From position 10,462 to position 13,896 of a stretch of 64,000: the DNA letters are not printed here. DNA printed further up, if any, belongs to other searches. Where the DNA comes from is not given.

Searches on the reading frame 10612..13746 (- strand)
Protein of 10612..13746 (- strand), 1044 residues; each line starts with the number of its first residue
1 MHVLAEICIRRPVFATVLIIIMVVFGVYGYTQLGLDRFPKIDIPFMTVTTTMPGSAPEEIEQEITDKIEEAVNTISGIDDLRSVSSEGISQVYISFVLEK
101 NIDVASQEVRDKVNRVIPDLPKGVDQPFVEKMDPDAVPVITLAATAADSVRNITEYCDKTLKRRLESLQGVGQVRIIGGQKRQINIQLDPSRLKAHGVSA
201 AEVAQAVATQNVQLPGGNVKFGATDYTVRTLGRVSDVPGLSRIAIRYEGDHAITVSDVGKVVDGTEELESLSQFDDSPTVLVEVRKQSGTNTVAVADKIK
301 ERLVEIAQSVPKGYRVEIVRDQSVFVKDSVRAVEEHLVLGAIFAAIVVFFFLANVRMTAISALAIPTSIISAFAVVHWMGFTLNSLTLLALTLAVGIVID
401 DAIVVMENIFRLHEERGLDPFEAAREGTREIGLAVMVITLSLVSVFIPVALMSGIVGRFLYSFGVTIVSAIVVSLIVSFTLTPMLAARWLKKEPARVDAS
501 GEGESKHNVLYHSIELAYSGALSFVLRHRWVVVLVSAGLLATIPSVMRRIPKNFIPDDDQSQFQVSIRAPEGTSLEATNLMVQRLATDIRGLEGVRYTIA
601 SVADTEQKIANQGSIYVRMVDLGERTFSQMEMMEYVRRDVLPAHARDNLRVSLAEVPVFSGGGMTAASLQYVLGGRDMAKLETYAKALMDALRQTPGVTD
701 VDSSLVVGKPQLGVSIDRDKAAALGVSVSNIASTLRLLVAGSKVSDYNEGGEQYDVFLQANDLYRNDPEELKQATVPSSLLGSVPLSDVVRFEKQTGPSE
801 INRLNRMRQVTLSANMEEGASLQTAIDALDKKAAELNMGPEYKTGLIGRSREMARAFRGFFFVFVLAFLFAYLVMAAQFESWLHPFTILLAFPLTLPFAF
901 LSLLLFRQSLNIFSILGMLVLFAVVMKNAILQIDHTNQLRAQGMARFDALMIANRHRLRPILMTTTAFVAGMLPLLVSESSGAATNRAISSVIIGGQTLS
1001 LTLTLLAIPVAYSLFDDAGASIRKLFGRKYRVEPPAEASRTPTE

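Call 75: search_protein_families(library=pfam, proteins=[window:10612-13746:-], max_evalue=0.0001)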
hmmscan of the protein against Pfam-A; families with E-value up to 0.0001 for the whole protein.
window:10612-13746:- (1044 aa): 2 families
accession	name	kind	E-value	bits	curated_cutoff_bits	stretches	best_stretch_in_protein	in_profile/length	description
PF00873.25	ACR_tran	-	8.8e-267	888.2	28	1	5-1015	2-1020/1021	AcrB/AcrD/AcrF family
PF03176.21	MMPL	-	3.8e-07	29.8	20.5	1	257-487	63-300/333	MMPL family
